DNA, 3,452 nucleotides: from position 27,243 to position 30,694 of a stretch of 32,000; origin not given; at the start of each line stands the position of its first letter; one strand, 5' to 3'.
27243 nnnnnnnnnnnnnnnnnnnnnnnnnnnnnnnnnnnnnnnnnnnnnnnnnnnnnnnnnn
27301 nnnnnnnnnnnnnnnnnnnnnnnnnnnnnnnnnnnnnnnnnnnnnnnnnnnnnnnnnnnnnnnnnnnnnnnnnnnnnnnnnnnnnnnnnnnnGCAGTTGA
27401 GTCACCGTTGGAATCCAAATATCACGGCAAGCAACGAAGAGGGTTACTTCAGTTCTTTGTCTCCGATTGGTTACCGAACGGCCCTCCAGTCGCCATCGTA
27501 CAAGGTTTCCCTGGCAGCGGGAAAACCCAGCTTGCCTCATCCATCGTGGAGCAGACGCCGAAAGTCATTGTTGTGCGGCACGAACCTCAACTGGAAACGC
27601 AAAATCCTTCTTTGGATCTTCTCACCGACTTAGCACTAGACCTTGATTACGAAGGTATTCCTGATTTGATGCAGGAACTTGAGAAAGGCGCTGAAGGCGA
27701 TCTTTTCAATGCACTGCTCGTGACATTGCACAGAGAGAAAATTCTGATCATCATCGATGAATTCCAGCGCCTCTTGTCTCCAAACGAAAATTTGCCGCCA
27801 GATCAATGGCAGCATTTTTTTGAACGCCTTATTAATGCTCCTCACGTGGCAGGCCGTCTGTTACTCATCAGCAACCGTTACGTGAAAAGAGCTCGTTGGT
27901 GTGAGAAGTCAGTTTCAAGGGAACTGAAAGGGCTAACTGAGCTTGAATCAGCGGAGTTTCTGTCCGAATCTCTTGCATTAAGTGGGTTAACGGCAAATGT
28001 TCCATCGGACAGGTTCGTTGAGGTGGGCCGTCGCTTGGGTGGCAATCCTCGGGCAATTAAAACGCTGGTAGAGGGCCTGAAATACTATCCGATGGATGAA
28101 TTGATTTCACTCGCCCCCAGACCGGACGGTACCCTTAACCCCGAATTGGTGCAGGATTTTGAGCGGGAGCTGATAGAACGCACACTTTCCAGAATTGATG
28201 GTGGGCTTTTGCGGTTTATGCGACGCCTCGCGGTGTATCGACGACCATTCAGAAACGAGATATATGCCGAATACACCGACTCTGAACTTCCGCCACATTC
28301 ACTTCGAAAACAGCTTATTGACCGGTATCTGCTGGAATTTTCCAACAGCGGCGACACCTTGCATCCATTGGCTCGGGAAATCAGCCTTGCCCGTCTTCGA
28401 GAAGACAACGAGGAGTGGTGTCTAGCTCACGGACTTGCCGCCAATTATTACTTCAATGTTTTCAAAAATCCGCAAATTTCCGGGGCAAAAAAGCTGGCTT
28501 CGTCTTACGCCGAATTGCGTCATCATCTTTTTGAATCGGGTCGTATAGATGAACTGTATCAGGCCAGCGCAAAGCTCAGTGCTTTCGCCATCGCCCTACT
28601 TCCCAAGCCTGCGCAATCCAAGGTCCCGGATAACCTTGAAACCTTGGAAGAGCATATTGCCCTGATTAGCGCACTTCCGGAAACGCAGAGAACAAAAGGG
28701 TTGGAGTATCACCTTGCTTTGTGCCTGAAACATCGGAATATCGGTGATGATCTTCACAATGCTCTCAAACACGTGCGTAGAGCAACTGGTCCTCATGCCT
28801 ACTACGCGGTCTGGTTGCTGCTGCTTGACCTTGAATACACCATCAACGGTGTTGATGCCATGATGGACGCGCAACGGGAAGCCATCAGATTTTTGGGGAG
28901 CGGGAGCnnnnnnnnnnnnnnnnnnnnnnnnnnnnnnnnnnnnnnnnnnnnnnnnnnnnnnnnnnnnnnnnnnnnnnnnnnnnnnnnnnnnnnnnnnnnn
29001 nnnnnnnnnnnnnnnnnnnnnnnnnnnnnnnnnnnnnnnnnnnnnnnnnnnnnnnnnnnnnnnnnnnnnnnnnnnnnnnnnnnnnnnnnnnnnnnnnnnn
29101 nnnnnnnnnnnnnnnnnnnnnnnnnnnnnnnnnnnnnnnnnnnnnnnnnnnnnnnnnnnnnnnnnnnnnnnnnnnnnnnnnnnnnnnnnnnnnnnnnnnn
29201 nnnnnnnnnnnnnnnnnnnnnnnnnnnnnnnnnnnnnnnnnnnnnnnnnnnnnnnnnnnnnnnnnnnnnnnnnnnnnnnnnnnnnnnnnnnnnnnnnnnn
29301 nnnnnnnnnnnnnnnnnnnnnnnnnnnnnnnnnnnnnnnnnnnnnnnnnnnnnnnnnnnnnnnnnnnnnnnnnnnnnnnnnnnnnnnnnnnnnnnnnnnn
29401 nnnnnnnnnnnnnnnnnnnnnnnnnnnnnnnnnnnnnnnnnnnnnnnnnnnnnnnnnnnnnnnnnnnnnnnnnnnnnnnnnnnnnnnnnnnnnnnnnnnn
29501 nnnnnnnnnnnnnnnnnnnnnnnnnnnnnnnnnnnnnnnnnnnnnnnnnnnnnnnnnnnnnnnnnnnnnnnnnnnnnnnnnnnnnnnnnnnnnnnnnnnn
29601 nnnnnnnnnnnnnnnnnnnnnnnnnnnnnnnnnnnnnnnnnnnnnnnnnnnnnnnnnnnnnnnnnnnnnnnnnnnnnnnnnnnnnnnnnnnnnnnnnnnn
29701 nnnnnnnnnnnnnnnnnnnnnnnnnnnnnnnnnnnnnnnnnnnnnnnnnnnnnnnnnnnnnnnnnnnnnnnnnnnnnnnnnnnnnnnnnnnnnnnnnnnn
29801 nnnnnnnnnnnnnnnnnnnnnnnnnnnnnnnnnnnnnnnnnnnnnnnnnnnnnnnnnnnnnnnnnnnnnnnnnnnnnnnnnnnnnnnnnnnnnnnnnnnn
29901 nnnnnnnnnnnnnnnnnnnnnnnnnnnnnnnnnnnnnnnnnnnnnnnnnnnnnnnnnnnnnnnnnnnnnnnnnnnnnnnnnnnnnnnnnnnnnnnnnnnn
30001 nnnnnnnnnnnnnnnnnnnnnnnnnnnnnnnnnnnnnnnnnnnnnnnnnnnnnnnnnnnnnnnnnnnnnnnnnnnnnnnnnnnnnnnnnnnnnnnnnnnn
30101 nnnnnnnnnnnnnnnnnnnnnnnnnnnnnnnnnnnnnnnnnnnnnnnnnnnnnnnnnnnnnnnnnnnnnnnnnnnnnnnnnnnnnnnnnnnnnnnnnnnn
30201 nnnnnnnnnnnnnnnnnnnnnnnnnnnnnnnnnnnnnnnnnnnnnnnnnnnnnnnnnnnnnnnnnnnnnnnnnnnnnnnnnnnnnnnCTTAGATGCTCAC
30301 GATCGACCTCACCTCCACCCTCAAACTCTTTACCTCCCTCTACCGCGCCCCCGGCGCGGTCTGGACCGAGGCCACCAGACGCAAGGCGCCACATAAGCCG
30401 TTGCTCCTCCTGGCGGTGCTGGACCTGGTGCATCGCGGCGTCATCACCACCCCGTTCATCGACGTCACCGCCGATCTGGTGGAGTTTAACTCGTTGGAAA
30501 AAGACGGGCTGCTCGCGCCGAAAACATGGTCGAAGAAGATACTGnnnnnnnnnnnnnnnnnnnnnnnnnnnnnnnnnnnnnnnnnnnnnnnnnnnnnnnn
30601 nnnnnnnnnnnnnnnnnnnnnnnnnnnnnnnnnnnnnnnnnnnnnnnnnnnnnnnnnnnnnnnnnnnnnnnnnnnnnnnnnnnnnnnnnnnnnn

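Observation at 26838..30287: SEFIR/TIR-like - STAND NTPase - 36-aa repeat giant protein: candidate NLR-like antiphage sensor-effector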

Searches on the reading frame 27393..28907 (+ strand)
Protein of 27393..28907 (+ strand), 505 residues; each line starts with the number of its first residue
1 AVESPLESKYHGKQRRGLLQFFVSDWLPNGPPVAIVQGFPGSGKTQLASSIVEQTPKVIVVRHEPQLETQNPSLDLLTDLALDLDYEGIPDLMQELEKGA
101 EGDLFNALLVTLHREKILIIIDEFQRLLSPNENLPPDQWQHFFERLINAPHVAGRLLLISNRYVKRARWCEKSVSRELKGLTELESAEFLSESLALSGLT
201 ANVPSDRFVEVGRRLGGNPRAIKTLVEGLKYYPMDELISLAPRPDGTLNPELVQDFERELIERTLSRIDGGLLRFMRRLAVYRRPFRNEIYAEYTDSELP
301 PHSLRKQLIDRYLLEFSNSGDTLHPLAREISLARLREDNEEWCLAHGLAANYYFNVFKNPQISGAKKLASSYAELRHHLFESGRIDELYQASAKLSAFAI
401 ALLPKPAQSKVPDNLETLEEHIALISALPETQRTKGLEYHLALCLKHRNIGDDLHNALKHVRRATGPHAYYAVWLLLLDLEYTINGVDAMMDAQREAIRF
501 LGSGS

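Call 59: search_solved_structures(query=A5, max_evalue=10, show_alignments=3)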
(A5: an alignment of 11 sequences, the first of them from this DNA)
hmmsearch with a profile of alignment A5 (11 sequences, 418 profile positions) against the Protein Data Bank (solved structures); distinct sequences matched with E-value up to 10: 157 (the best 60 are shown).
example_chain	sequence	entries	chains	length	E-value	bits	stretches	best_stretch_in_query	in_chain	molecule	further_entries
7xc2_C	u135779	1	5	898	9.9e-09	37.8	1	12-230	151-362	CNL9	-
7xe0_A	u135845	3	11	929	1.1e-08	37.7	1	12-230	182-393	Sr35 | CNL9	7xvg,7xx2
9fyc_A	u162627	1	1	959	1.8e-06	30.4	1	36-231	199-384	CC-NBS-LRR resistance protein MLA13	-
6mfv_A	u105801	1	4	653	4.8e-05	25.7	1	29-192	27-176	tetratricopeptide repeat sensor PH0952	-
7jlv_A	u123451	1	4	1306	0.00011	24.6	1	36-255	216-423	Disease resistance protein Roq1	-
7jlu_A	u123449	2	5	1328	0.00011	24.5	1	36-255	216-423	Disease resistance protein Roq1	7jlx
7rzy_1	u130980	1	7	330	0.0014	20.9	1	29-147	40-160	Tn6677 Vibrio cholerae transposon TnsC (VchTnsC)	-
8c0v_A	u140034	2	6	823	0.002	20.4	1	35-58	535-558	Peroxisomal ATPase PEX1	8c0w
8yl6_C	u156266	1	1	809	0.0023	20.1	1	25-232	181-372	Probable disease resistance protein At5g66900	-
9bji_A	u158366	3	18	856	0.0026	20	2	32-58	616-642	Nuclear valosin-containing protein-like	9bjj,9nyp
30ga_K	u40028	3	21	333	0.0031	19.7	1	28-150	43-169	AAA+ ATPase domain-containing protein | TnsC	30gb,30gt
8u0v_A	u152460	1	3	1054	0.0035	19.5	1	35-58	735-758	Peroxisomal ATPase PEX1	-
1gvn_B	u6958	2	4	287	0.004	19.4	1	16-81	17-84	ZETA | Zeta-toxin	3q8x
8xvb_A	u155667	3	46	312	0.004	19.4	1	29-122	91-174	ATP-dependent target DNA activator B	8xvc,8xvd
2qby_A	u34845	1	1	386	0.0043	19.3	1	17-149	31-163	Cell division control protein 6 homolog 1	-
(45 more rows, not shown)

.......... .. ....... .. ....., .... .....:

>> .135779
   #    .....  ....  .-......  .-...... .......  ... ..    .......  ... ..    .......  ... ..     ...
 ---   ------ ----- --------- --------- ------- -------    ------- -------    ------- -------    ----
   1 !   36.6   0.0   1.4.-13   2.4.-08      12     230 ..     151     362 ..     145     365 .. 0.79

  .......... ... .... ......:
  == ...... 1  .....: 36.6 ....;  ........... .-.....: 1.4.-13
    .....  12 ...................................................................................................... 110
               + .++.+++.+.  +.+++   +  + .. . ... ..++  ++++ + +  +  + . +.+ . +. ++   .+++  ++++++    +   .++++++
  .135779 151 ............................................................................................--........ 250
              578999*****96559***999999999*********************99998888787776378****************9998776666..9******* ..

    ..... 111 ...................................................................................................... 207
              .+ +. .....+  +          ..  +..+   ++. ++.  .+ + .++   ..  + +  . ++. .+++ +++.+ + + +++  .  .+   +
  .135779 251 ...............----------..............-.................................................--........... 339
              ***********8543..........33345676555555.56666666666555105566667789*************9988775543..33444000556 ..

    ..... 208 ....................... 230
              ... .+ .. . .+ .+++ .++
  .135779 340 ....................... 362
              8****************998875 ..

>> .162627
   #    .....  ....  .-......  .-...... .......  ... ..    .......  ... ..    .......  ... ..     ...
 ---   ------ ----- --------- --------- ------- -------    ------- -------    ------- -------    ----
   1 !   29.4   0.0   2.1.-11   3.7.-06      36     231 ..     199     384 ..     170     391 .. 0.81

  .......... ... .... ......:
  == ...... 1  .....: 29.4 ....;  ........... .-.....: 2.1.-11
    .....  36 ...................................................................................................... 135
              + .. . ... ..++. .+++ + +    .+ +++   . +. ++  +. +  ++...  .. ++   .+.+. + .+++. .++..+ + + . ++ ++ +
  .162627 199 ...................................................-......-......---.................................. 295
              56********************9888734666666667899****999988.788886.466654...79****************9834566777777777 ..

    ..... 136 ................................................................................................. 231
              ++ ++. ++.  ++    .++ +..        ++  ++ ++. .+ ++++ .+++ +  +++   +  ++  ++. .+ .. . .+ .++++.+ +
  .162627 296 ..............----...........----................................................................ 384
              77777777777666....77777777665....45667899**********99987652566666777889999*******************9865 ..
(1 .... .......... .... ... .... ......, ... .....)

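Call 61: search_protein_representatives(protein=window:27393-28907:+)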
Query: 505 residues. Proteins with E-value up to 0.001 (for the whole library): 390; up to 1e-10: 283; up to 1e-30: 195. The best 150 are listed.
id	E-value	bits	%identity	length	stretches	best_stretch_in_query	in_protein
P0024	1.6e-184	630.3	59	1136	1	3-505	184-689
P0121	8.8e-170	581.7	55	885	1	7-505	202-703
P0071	2.4e-156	537.4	52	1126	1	8-503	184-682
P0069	4.1e-154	530.1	53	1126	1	8-504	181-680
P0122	1.1e-143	495.7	49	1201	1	8-501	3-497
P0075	4.1e-143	493.8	50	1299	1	9-504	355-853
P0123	3.1e-139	481.0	62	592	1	7-376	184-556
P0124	8.8e-136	469.6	47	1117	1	9-504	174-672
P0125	5.8e-135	466.9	47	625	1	8-501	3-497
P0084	3.6e-132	457.7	46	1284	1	8-501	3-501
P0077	1.0e-129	449.6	47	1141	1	10-505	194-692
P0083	8.5e-125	433.4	47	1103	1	9-503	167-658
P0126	1.7e-121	422.5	49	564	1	61-501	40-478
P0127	8.1e-111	387.2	41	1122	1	16-502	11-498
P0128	9.9e-111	387.0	57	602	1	6-347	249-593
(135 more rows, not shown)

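Call 63: predict_structure(alignment_id=A4)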
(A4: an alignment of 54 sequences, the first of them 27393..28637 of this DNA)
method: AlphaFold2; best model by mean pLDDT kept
length: 415 residues; sequences in the alignment: 54
mean_pLDDT: 89.1   pTM: 0.84
mean pLDDT of the five models: 89.1, 88.9, 87.9, 87.3, 82.3
residues with pLDDT >= 90: 281; 70-90: 104; 50-70: 20; < 50: 10
segments of 3 or more residues with pLDDT < 50: 1-8
pLDDT, mean of each block of 10 residues (from residue 1): 45 93 96 96 93 85 81 90 85 88 96 97 92 92 96 97 91 95 96 95 96 95 95 94 86 95 95 95 89 87 94 89 95 95 96 84 64 90 92 82 63 53
secondary structure, 60 per line:
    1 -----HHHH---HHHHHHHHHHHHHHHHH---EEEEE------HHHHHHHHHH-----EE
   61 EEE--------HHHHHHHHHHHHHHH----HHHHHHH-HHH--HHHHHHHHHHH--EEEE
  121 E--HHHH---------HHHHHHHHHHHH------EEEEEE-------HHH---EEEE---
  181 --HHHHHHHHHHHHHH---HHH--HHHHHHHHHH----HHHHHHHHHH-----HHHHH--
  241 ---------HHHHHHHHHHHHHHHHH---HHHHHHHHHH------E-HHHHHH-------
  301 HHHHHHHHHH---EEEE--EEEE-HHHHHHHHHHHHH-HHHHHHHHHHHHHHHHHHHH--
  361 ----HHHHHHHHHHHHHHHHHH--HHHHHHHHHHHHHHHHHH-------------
elements in order: H6-9 H13-29 E33-37 H44-53 E59-63 H72-86 H91-97 H104-114 E117-121 H124-127 H137-148 E155-160 E174-177 H183-196 H205-214 H219-228 H234-238 H250-266 H270-279 H288-293 H301-310 E314-317 E320-323 H325-337 H339-358 H365-382 H385-402

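Call 67: fold_search(model_id=the predicted structure, library=pdb)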
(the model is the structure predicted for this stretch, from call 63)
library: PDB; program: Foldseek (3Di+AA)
matches with E <= 10: 1626; with E <= 0.001: 535
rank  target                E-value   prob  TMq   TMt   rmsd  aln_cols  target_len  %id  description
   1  8bob_C                2.4e-10  1.00  0.62  0.63   7.7       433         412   14  Structural basis for negative regulation of the maltose system (released 2023-10-18)
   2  3sfz                  1.4e-08  1.00  0.57  0.24   6.4       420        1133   14  Crystal structure of full-length murine Apaf-1 (released 2011-08-24)
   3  3shf                  3.1e-08  1.00  0.57  0.24   6.6       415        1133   15  Crystal structure of the R265S mutant of full-length murine Apaf-1 (released 2011-08-24)
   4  2qen                  6.8e-08  1.00  0.39  0.45  16.2       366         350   13  The walker-type atpase paby2304 of pyrococcus abyssi (released 2008-07-01)
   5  8bv0_A                7.5e-08  1.00  0.52  0.61   5.5       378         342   18  Binary complex between the NB-ARC domain from the Tomato immune receptor NRC1 and the SPRY domain-containing effector  (released 2022-12-21)
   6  8xuo_A                1.4e-07  1.00  0.48  0.29   8.0       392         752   17  Cryo-EM structure of tomato NRC2 dimer (released 2024-05-22)
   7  5uj7_D                2.1e-07  1.00  0.32  0.34  20.2       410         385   11  Structure of the active form of human Origin Recognition Complex ATPase motor module, complex subunitS 1, 4, 5 (released 2017-02-08)
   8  7zbh_B                2.3e-07  1.00  0.32  0.35  21.1       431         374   13  ATP-dependent zinc metalloprotease FtsH (BB0789) from Borrelia burgdorferi (released 2023-04-05)
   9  8efv_D                3.5e-07  1.00  0.34  0.45  14.8       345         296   16  Structure of single homo-hexameric Holliday junction ATP-dependent DNA helicase RuvB motor (released 2023-05-10)
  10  1ixs_B                4.1e-07  1.00  0.34  0.43  14.5       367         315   17  Structure of RuvB complexed with RuvA domain III (released 2002-11-06)
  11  2fna_A                4.5e-07  1.00  0.40  0.46  15.4       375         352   14  Crystal structure of an archaeal aaa+ atpase (sso1545) from sulfolobus solfataricus p2 at 2.00 A resolution (released 2006-02-07)
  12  8xuq_A                6.2e-07  1.00  0.52  0.27   5.7       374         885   17  Cryo-EM structure of tomato NRC2 tetramer (released 2024-05-22)
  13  9dx4_B                7.9e-07  1.00  0.36  0.49  14.4       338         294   18  EcRuvB T102R mutant (released 2026-01-21)
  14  7jpq_D                8.2e-07  1.00  0.34  0.35  17.3       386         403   11  ORC-O2-5: Human Origin Recognition Complex (ORC) with subunits 2,3,4,5 (released 2020-09-02)
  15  5uj7_C                8.2e-07  1.00  0.37  0.38  18.3       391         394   12  Structure of the active form of human Origin Recognition Complex ATPase motor module, complex subunitS 1, 4, 5 (released 2017-02-08)
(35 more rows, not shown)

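Call 85: search_dna_similar(query=window:27393-28907:+, collection=plasmids, mode=protein, max_rows=12, max_evalue=1e-10)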
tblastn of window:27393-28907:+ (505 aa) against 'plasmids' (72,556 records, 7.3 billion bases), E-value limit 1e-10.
No match.

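Call 86: search_dna_similar(query=window:27393-28907:+, collection=phages, mode=protein, max_rows=8, max_evalue=1e-10)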
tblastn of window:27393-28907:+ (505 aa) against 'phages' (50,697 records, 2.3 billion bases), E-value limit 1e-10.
No match.

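Call 87: find_related_loci(query=A5, collection=genome_contigs, flank=1000)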
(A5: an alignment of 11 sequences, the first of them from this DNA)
Query A5 (415 aa) in genome_contigs; peptide patterns used: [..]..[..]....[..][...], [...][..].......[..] (x = any residue, [..] = any of these).
197 stretches matched a pattern; 34 encode a relative of the query (tblastn E <= 1e-3); 33 distinct loci.
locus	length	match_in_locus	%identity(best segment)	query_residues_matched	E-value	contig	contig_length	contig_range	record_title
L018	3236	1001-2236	69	3-415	7e-179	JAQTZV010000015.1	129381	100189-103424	MAG: Desulfuromonadaceae bacterium isolate STC_69 NODE_314_length_129381_cov_18.446988_Sandtown_C, whole genome shotgun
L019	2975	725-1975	64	2-415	4e-168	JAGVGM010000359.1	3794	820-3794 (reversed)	MAG: Thermodesulfovibrionia bacterium isolate DeMMO2_3 c_000000066177, whole genome shotgun sequence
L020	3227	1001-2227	63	10-415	1e-159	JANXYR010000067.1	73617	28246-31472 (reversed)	MAG: Geobacteraceae bacterium isolate GL140_3_metabat_67 GL140_3_k141_832599, whole genome shotgun sequence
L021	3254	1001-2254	57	1-415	6e-155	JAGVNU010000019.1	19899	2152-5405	MAG: Thermodesulfovibrionia bacterium isolate DeMMO3_26 c_000000009676, whole genome shotgun sequence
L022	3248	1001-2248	56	3-415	1e-149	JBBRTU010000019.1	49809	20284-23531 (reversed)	MAG: Burkholderiales bacterium isolate La2_metabat2.276 La2_metabat2.276_K_965250L49809_cov_15.9981, whole genome shotgu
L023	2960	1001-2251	56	2-415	3e-149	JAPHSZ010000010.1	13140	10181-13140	MAG: Gammaproteobacteria bacterium isolate N3S-Bin_7 c_000000173761, whole genome shotgun sequence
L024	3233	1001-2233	52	8-415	1e-131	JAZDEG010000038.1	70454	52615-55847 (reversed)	MAG: Pseudomonadota bacterium isolate MEGAHIT-group-0.128 k141_16701942, whole genome shotgun sequence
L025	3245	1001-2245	53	1-412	1e-130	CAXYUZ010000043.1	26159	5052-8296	MAG: uncultured Desulfuromonadaceae bacterium isolate ERR13598973_concoct_76 genome assembly, contig: ERZ24875783.319, w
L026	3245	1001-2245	51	1-412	7e-128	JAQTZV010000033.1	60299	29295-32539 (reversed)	MAG: Desulfuromonadaceae bacterium isolate STC_69 NODE_1046_length_60299_cov_18.017151_Sandtown_C, whole genome shotgun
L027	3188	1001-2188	50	9-401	9e-126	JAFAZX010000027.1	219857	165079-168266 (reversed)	MAG: Acidobacteriota bacterium isolate CP_BM_RX_R9_16 BM_RX_R9_k147_3394678, whole genome shotgun sequence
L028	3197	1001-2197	50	6-401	6e-121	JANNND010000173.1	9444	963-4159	MAG: Blastocatellia bacterium isolate SOY_35_metabat.182 SOY_35_k141_4404161, whole genome shotgun sequence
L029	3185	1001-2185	49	9-401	3e-120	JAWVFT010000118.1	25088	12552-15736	MAG: Blastocatellia bacterium isolate BP_46 scaffold_2935099, whole genome shotgun sequence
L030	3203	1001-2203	50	4-401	7e-119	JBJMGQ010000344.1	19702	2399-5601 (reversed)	MAG: Pyrinomonadaceae bacterium isolate H3_16_all_fractions_metab_conc_38_65_0 k255_5577809, whole genome shotgun sequen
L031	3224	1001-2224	49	11-415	8e-119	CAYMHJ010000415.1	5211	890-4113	MAG TPA_asm: uncultured Brevifollis sp. isolate SRP319275_co3_22 genome assembly, contig: NODE_14818_length_5211_cov_6.0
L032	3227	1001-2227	48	10-415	7e-109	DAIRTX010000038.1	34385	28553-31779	MAG TPA_asm: Verrucomicrobiota bacterium isolate CTOTU10862 NODE_174_length_34385_cov_8.822109, whole genome shotgun seq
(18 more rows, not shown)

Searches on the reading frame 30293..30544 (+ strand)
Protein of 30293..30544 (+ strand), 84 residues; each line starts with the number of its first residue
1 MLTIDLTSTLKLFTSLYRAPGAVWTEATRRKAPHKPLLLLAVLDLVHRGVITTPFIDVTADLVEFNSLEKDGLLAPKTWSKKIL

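Call 13: search_protein_families(library=pfam, proteins=[window:30293-30544:+], max_evalue=0.01)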
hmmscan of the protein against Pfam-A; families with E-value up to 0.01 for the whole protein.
window:30293-30544:+ (84 aa): 0 families

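Call 18: search_protein_families(library=padloc, proteins=[window:30293-30544:+], max_evalue=0.01)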
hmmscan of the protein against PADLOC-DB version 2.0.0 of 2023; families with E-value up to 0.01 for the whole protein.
window:30293-30544:+ (84 aa): 0 families

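Call 19: search_protein_families(library=ncbifam, proteins=[window:30293-30544:+], max_evalue=0.01)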
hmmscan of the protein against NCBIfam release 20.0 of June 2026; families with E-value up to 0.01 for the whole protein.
window:30293-30544:+ (84 aa): 1 family
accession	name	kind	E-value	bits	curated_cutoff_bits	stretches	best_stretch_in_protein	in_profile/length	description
NF045808.1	PT-DNA_restrict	exception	0.00029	20.1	180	1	23-63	12-52/284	phosphorothioated DNA-binding restriction endonuclease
